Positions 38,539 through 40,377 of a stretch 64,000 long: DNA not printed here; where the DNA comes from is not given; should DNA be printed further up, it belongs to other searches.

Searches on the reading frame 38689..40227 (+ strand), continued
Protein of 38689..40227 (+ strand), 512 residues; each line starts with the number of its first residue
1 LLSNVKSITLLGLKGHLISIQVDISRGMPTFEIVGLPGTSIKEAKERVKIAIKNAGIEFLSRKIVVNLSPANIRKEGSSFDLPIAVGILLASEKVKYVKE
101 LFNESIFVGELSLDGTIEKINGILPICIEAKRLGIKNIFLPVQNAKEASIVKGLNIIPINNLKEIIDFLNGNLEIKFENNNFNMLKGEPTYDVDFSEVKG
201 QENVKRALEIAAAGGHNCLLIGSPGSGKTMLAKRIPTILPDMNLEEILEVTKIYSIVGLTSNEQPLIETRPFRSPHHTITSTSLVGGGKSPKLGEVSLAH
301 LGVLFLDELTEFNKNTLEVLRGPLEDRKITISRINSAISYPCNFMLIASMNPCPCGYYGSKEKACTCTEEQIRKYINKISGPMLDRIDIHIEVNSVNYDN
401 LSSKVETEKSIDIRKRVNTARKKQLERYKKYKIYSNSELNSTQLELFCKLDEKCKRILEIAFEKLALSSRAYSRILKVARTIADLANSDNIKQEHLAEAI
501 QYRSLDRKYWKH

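Call 19: find_encoding_contigs(protein=P0122, flank=2500, max_places=10)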
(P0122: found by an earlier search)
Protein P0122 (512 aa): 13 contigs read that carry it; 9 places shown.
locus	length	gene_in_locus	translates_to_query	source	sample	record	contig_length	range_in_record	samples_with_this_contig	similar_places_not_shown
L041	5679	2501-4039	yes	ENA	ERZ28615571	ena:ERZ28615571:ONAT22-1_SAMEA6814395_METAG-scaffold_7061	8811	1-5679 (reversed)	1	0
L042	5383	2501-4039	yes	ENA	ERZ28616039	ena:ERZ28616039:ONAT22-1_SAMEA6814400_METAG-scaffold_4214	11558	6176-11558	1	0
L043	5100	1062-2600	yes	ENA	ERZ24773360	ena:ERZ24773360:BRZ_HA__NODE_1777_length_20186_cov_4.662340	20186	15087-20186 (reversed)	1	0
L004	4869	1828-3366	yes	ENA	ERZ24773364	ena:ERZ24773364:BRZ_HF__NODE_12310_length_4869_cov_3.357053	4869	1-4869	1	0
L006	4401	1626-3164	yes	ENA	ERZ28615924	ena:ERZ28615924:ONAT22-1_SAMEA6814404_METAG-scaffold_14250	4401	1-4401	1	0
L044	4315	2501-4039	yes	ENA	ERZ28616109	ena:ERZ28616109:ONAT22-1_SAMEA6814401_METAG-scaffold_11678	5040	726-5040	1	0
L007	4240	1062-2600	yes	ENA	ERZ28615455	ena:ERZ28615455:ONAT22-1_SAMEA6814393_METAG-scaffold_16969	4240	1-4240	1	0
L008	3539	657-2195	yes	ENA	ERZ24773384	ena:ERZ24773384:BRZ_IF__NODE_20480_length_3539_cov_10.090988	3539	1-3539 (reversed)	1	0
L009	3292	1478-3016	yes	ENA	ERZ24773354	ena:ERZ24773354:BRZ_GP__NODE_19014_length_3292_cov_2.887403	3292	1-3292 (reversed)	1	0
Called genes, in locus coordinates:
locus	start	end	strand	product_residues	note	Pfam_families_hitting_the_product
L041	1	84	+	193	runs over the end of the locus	PF03848:TehB, PF13489:Methyltransf_23 (weak), PF13847:Methyltransf_31 (weak), PF08241:Methyltransf_11 (weak), PF08242:Methyltransf_12 (weak), PF13649:Methyltransf_25 (weak)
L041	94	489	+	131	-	PF04266:ASCH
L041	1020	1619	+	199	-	PF01725:Ham1p_like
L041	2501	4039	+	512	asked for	PF05362:Lon_C (weak), PF13541:ChlI, PF00493:MCM (faint), PF00158:Sigma54_activat (weak), PF01078:Mg_chelatase, PF07728:AAA_5, PF13335:Mg_chelatase_C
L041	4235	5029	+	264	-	PF02481:DNA_processg_A, PF17782:WHD_DprA (weak)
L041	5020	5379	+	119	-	PF08378:NERD (weak), PF02021:UPF0102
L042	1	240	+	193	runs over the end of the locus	PF03848:TehB, PF13489:Methyltransf_23 (weak), PF13847:Methyltransf_31 (weak), PF08241:Methyltransf_11 (weak), PF08242:Methyltransf_12 (weak), PF13649:Methyltransf_25 (weak)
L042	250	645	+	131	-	PF04266:ASCH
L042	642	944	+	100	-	-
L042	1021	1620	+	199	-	PF01725:Ham1p_like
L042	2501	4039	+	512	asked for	PF05362:Lon_C (weak), PF13541:ChlI, PF00493:MCM (faint), PF00158:Sigma54_activat (weak), PF01078:Mg_chelatase, PF07728:AAA_5, PF13335:Mg_chelatase_C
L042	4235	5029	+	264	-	PF02481:DNA_processg_A, PF17782:WHD_DprA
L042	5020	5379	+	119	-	PF08378:NERD (weak), PF02021:UPF0102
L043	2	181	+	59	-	?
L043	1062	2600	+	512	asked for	PF05362:Lon_C (weak), PF13541:ChlI, PF00493:MCM (faint), PF00158:Sigma54_activat (weak), PF01078:Mg_chelatase, PF07728:AAA_5, PF13335:Mg_chelatase_C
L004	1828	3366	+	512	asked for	PF05362:Lon_C (weak), PF13541:ChlI, PF00493:MCM (faint), PF00158:Sigma54_activat (weak), PF01078:Mg_chelatase, PF07728:AAA_5, PF13335:Mg_chelatase_C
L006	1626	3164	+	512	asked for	PF05362:Lon_C (weak), PF13541:ChlI, PF00493:MCM (faint), PF00158:Sigma54_activat (weak), PF01078:Mg_chelatase, PF07728:AAA_5, PF13335:Mg_chelatase_C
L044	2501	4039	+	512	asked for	PF05362:Lon_C (weak), PF13541:ChlI, PF00493:MCM (faint), PF00158:Sigma54_activat (weak), PF01078:Mg_chelatase, PF07728:AAA_5, PF13335:Mg_chelatase_C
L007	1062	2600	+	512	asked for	PF05362:Lon_C (weak), PF13541:ChlI, PF00493:MCM (faint), PF00158:Sigma54_activat (weak), PF01078:Mg_chelatase, PF07728:AAA_5, PF13335:Mg_chelatase_C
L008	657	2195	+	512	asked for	PF05362:Lon_C (weak), PF13541:ChlI, PF00493:MCM (faint), PF00158:Sigma54_activat (weak), PF01078:Mg_chelatase, PF07728:AAA_5, PF13335:Mg_chelatase_C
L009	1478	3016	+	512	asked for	PF05362:Lon_C (weak), PF13541:ChlI, PF00493:MCM (faint), PF00158:Sigma54_activat (weak), PF01078:Mg_chelatase, PF07728:AAA_5, PF13335:Mg_chelatase_C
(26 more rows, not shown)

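Call 20: find_encoding_contigs(protein=P0123, flank=2500, max_places=10)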
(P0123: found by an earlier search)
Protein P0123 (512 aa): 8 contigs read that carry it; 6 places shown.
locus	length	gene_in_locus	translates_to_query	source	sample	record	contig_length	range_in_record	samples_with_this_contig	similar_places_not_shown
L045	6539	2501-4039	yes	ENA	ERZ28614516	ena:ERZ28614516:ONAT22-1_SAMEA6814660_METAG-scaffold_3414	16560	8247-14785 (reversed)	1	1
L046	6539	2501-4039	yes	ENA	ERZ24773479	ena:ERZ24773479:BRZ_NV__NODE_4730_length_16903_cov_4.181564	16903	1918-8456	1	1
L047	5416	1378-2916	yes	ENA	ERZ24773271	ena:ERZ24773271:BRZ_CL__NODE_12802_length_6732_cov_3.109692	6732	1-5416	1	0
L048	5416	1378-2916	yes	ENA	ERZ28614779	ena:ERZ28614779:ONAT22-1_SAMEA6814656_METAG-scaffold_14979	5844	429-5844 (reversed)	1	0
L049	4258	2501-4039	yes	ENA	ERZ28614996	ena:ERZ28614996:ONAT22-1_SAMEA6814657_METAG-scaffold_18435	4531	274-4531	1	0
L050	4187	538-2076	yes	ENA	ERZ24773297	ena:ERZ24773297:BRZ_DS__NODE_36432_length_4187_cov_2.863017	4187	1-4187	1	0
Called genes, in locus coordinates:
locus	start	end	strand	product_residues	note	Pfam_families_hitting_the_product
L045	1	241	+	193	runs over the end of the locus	PF03848:TehB, PF13847:Methyltransf_31 (weak), PF08241:Methyltransf_11 (weak), PF08242:Methyltransf_12 (weak), PF13649:Methyltransf_25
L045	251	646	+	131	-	PF04266:ASCH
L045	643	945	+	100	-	-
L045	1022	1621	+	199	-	PF01725:Ham1p_like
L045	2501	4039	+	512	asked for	PF05362:Lon_C (weak), PF13541:ChlI, PF00493:MCM (faint), PF00158:Sigma54_activat (weak), PF01078:Mg_chelatase, PF07728:AAA_5, PF13335:Mg_chelatase_C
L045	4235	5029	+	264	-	PF02481:DNA_processg_A, PF17782:WHD_DprA (weak)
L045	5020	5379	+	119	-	PF08378:NERD (weak), PF02021:UPF0102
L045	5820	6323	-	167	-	-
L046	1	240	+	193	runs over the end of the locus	PF03848:TehB, PF13847:Methyltransf_31 (weak), PF08241:Methyltransf_11 (weak), PF08242:Methyltransf_12 (weak), PF13649:Methyltransf_25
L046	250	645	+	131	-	PF04266:ASCH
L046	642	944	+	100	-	-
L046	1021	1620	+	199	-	PF01725:Ham1p_like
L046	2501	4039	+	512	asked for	PF05362:Lon_C (weak), PF13541:ChlI, PF00493:MCM (faint), PF00158:Sigma54_activat (weak), PF01078:Mg_chelatase, PF07728:AAA_5, PF13335:Mg_chelatase_C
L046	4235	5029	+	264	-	PF02481:DNA_processg_A, PF17782:WHD_DprA (weak)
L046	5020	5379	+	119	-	PF08378:NERD (weak), PF02021:UPF0102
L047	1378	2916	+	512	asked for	PF05362:Lon_C (weak), PF13541:ChlI, PF00493:MCM (faint), PF00158:Sigma54_activat (weak), PF01078:Mg_chelatase, PF07728:AAA_5, PF13335:Mg_chelatase_C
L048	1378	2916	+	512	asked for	PF05362:Lon_C (weak), PF13541:ChlI, PF00493:MCM (faint), PF00158:Sigma54_activat (weak), PF01078:Mg_chelatase, PF07728:AAA_5, PF13335:Mg_chelatase_C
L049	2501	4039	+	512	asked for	PF05362:Lon_C (weak), PF13541:ChlI, PF00493:MCM (faint), PF00158:Sigma54_activat (weak), PF01078:Mg_chelatase, PF07728:AAA_5, PF13335:Mg_chelatase_C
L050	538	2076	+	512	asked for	PF05362:Lon_C (weak), PF13541:ChlI, PF00493:MCM (faint), PF00158:Sigma54_activat (weak), PF01078:Mg_chelatase, PF07728:AAA_5, PF13335:Mg_chelatase_C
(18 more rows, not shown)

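Call 35: find_encoding_contigs(protein=P0002, flank=3000, max_places=4)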
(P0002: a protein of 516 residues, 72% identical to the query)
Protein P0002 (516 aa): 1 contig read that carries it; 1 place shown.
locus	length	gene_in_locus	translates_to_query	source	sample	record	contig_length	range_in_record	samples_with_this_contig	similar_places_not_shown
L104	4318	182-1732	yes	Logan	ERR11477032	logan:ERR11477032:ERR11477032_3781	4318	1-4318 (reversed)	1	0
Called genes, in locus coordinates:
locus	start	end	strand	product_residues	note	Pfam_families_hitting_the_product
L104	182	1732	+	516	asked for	PF05362:Lon_C (weak), PF13541:ChlI, PF00493:MCM (faint), PF00158:Sigma54_activat (faint), PF01078:Mg_chelatase, PF07728:AAA_5, PF13335:Mg_chelatase_C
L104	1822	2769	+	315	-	PF02481:DNA_processg_A, PF17782:WHD_DprA (weak)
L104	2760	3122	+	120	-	PF08378:NERD, PF02021:UPF0102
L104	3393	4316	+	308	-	?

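Call 36: find_encoding_contigs(protein=P0004, flank=3000, max_places=4)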
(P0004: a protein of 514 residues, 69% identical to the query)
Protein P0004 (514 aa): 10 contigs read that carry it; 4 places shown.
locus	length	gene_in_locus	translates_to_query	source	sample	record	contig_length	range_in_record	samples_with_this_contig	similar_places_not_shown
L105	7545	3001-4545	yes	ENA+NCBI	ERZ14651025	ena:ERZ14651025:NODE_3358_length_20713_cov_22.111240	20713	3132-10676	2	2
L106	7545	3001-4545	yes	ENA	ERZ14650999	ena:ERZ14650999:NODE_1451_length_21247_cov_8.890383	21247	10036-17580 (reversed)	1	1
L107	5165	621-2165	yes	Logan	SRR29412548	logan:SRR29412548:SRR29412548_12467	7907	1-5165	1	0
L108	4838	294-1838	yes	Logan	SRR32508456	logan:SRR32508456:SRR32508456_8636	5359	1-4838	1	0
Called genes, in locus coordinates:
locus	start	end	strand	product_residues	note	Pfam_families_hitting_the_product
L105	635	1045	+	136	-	PF01035:DNA_binding_1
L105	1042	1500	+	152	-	PF01451:LMWPc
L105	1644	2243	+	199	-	PF20122:DUF6512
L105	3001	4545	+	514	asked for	PF05362:Lon_C (weak), PF13541:ChlI, PF00493:MCM (faint), PF01078:Mg_chelatase, PF07728:AAA_5 (weak), PF13335:Mg_chelatase_C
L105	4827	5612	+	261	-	PF02481:DNA_processg_A, PF17782:WHD_DprA (weak)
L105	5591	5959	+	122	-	PF08378:NERD, PF02021:UPF0102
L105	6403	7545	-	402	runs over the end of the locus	PF01966:HD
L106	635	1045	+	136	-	PF01035:DNA_binding_1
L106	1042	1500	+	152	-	PF01451:LMWPc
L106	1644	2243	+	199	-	PF20122:DUF6512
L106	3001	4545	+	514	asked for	PF05362:Lon_C (weak), PF13541:ChlI, PF00493:MCM (faint), PF01078:Mg_chelatase, PF07728:AAA_5 (weak), PF13335:Mg_chelatase_C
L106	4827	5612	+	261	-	PF02481:DNA_processg_A, PF17782:WHD_DprA (weak)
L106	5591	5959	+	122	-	PF08378:NERD, PF02021:UPF0102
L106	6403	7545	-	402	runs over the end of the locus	PF01966:HD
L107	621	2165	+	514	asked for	PF05362:Lon_C (weak), PF13541:ChlI, PF00493:MCM (faint), PF01078:Mg_chelatase, PF07728:AAA_5 (weak), PF13335:Mg_chelatase_C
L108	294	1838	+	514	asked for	PF05362:Lon_C (weak), PF13541:ChlI, PF00493:MCM (faint), PF01078:Mg_chelatase, PF07728:AAA_5 (weak), PF13335:Mg_chelatase_C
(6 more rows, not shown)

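Call 40: find_encoding_contigs(protein=P0012, flank=1500, max_places=6)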
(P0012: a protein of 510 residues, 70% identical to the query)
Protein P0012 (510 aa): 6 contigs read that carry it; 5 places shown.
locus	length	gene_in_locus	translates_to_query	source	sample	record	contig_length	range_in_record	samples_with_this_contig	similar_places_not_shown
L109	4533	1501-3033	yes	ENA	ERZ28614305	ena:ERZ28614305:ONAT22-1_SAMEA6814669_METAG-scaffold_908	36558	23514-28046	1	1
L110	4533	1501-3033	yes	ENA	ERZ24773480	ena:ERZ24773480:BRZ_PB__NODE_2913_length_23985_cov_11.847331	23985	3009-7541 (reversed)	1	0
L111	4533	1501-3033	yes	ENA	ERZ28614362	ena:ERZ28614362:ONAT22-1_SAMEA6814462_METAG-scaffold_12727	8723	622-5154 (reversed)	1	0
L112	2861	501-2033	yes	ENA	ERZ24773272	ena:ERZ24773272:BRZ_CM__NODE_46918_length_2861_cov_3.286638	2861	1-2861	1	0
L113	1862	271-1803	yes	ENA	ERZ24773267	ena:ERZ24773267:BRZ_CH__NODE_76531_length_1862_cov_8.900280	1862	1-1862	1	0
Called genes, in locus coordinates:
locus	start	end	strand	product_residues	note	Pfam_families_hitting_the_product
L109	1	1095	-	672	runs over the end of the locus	PF09826:Beta_propel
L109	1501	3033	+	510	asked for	PF05362:Lon_C, PF13541:ChlI, PF00493:MCM (faint), PF01078:Mg_chelatase, PF07728:AAA_5, PF13335:Mg_chelatase_C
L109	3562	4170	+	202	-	PF02481:DNA_processg_A, PF17782:WHD_DprA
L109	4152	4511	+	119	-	PF08378:NERD (weak), PF02021:UPF0102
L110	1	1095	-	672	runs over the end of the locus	PF09826:Beta_propel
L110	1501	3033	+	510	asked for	PF05362:Lon_C, PF13541:ChlI, PF00493:MCM (faint), PF01078:Mg_chelatase, PF07728:AAA_5, PF13335:Mg_chelatase_C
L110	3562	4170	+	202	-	PF02481:DNA_processg_A, PF17782:WHD_DprA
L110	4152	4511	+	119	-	PF08378:NERD (weak), PF02021:UPF0102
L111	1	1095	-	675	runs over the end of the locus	PF09826:Beta_propel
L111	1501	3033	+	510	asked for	PF05362:Lon_C, PF13541:ChlI, PF00493:MCM (faint), PF01078:Mg_chelatase, PF07728:AAA_5, PF13335:Mg_chelatase_C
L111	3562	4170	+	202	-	PF02481:DNA_processg_A, PF17782:WHD_DprA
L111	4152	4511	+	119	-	PF08378:NERD (weak), PF02021:UPF0102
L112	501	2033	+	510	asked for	PF05362:Lon_C, PF13541:ChlI, PF00493:MCM (faint), PF01078:Mg_chelatase, PF07728:AAA_5, PF13335:Mg_chelatase_C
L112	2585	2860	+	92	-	?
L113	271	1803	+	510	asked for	PF05362:Lon_C, PF13541:ChlI, PF00493:MCM (faint), PF01078:Mg_chelatase, PF07728:AAA_5, PF13335:Mg_chelatase_C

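Call 41: find_encoding_contigs(protein=P0099, flank=1500, max_places=6)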
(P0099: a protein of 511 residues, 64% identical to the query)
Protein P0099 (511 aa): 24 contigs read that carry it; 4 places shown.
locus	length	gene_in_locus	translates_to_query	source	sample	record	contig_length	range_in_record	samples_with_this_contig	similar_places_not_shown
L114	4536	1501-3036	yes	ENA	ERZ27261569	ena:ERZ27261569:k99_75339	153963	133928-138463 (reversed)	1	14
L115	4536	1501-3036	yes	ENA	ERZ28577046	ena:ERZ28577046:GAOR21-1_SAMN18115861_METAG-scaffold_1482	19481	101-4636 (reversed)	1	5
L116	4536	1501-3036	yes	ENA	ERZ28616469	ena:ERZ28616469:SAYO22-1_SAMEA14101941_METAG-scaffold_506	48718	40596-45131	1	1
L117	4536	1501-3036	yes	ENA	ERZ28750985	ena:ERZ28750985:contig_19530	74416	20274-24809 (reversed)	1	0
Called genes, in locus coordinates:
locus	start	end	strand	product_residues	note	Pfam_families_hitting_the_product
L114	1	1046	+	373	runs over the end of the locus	PF00089:Trypsin, PF13365:Trypsin_2, PF00595:PDZ, PF13180:PDZ_2, PF17820:PDZ_6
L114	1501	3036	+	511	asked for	PF05362:Lon_C (weak), PF13541:ChlI, PF00493:MCM (faint), PF01078:Mg_chelatase, PF07728:AAA_5 (weak), PF13335:Mg_chelatase_C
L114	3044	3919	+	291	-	PF02481:DNA_processg_A, PF17782:WHD_DprA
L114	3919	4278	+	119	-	PF08378:NERD (weak), PF02021:UPF0102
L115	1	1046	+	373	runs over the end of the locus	PF00089:Trypsin, PF13365:Trypsin_2, PF00595:PDZ, PF13180:PDZ_2, PF17820:PDZ_6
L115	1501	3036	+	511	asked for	PF05362:Lon_C (weak), PF13541:ChlI, PF00493:MCM (faint), PF01078:Mg_chelatase, PF07728:AAA_5 (weak), PF13335:Mg_chelatase_C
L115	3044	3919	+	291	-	PF02481:DNA_processg_A, PF17782:WHD_DprA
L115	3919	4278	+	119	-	PF08378:NERD (weak), PF02021:UPF0102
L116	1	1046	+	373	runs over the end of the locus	PF00089:Trypsin, PF13365:Trypsin_2, PF00595:PDZ, PF13180:PDZ_2, PF17820:PDZ_6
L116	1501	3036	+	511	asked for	PF05362:Lon_C (weak), PF13541:ChlI, PF00493:MCM (faint), PF01078:Mg_chelatase, PF07728:AAA_5 (weak), PF13335:Mg_chelatase_C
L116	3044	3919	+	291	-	PF02481:DNA_processg_A, PF17782:WHD_DprA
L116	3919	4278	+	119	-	PF08378:NERD (weak), PF02021:UPF0102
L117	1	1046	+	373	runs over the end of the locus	PF00089:Trypsin, PF13365:Trypsin_2, PF00595:PDZ, PF13180:PDZ_2, PF17820:PDZ_6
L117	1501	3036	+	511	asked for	PF05362:Lon_C (weak), PF13541:ChlI, PF00493:MCM (faint), PF01078:Mg_chelatase, PF07728:AAA_5 (weak), PF13335:Mg_chelatase_C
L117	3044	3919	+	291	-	PF02481:DNA_processg_A, PF17782:WHD_DprA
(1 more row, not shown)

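Call 56: find_encoding_contigs(protein=P0006, flank=1200, max_places=6)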
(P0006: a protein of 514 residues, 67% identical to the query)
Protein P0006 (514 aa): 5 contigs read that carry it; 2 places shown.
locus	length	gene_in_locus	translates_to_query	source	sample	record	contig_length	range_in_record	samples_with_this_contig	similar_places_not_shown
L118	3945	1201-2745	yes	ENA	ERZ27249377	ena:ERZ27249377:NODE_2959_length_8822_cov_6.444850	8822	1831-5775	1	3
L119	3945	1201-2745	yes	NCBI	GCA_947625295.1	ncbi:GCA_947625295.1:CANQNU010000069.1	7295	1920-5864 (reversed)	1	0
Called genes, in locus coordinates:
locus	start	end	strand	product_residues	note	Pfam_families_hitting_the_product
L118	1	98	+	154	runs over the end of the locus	PF01451:LMWPc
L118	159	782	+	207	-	PF20122:DUF6512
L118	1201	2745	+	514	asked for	PF05362:Lon_C (weak), PF13541:ChlI, PF00493:MCM (faint), PF01078:Mg_chelatase, PF07728:AAA_5 (weak), PF13335:Mg_chelatase_C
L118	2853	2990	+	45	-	PF02481:DNA_processg_A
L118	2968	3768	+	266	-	PF02481:DNA_processg_A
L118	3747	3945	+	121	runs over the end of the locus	PF08378:NERD (weak), PF02021:UPF0102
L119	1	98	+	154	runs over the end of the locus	PF01451:LMWPc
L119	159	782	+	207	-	PF20122:DUF6512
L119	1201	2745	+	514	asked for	PF05362:Lon_C (weak), PF13541:ChlI, PF00493:MCM (faint), PF01078:Mg_chelatase, PF07728:AAA_5 (weak), PF13335:Mg_chelatase_C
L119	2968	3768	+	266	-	PF02481:DNA_processg_A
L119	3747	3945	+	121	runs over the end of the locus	PF08378:NERD (weak), PF02021:UPF0102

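Call 57: find_encoding_contigs(protein=P0008, flank=1200, max_places=6)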
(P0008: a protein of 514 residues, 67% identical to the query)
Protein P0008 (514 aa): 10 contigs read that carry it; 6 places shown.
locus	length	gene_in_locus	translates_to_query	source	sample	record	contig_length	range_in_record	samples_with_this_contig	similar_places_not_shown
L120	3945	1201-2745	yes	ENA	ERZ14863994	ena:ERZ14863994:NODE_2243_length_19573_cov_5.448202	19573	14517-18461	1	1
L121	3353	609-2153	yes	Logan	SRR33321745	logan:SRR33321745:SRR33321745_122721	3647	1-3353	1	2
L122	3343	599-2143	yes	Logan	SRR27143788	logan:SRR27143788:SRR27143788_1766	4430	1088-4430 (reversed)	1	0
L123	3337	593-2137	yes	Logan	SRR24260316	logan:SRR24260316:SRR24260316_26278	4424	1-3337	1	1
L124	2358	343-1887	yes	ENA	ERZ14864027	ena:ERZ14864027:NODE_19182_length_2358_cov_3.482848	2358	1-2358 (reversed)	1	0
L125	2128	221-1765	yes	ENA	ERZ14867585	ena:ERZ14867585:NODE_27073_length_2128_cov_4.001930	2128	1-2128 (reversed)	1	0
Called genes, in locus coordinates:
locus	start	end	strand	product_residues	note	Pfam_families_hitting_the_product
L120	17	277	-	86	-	-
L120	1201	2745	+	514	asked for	PF05362:Lon_C (weak), PF13541:ChlI, PF00493:MCM (faint), PF01078:Mg_chelatase, PF07728:AAA_5, PF13335:Mg_chelatase_C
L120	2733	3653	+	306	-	PF02481:DNA_processg_A, PF17782:WHD_DprA (weak)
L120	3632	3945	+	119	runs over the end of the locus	PF08378:NERD, PF02021:UPF0102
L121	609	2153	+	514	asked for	PF05362:Lon_C (weak), PF13541:ChlI, PF00493:MCM (faint), PF01078:Mg_chelatase, PF07728:AAA_5, PF13335:Mg_chelatase_C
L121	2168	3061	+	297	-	PF02481:DNA_processg_A, PF17782:WHD_DprA (weak)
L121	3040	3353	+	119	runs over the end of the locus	PF08378:NERD, PF02021:UPF0102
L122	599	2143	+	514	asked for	PF05362:Lon_C (weak), PF13541:ChlI, PF00493:MCM (faint), PF01078:Mg_chelatase, PF07728:AAA_5, PF13335:Mg_chelatase_C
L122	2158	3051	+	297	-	PF02481:DNA_processg_A, PF17782:WHD_DprA (weak)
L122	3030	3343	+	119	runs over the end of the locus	PF08378:NERD, PF02021:UPF0102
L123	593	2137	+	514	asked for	PF05362:Lon_C (weak), PF13541:ChlI, PF00493:MCM (faint), PF01078:Mg_chelatase, PF07728:AAA_5, PF13335:Mg_chelatase_C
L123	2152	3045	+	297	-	PF02481:DNA_processg_A, PF17782:WHD_DprA (weak)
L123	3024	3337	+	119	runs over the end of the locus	PF08378:NERD, PF02021:UPF0102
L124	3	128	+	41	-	?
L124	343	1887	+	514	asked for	PF05362:Lon_C (weak), PF13541:ChlI, PF00493:MCM (faint), PF01078:Mg_chelatase, PF07728:AAA_5, PF13335:Mg_chelatase_C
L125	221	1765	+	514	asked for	PF05362:Lon_C (weak), PF13541:ChlI, PF00493:MCM (faint), PF01078:Mg_chelatase, PF07728:AAA_5, PF13335:Mg_chelatase_C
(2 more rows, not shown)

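Call 73: find_related_loci(query=A2, collection=viral_contigs, flank=1500)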
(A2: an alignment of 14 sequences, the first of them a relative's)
Query A2 (512 aa) in viral_contigs; peptide patterns used: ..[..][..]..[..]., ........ (x = any residue, [..] = any of these).
118 stretches matched a pattern; 61 encode a relative of the query (tblastn E <= 1e-3); 61 distinct loci.
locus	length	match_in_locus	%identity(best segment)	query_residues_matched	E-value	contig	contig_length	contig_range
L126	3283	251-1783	46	1-510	5e-164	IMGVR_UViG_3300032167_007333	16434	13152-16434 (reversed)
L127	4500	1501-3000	48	5-507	1e-154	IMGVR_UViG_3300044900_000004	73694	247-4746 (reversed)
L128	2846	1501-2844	48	1-450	1e-154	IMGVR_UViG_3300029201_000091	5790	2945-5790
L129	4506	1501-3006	46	3-504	2e-140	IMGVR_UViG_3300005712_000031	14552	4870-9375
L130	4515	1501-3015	45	1-503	6e-135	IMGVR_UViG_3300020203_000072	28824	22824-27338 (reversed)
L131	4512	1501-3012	41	1-508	1e-131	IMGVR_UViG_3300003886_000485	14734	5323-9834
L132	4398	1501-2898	43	41-507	7e-131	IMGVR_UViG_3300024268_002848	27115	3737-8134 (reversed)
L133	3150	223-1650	43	1-473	5e-128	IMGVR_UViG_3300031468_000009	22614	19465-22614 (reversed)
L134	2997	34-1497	45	11-510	9e-128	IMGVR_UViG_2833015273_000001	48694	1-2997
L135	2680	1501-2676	48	1-393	2e-125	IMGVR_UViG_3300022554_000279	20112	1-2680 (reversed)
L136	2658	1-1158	53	1-391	4e-124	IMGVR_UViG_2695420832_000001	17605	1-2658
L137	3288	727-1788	55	1-357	1e-118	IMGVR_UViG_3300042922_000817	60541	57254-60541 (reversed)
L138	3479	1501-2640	52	159-510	1e-117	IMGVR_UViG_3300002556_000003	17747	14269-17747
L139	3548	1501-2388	57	216-510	4e-115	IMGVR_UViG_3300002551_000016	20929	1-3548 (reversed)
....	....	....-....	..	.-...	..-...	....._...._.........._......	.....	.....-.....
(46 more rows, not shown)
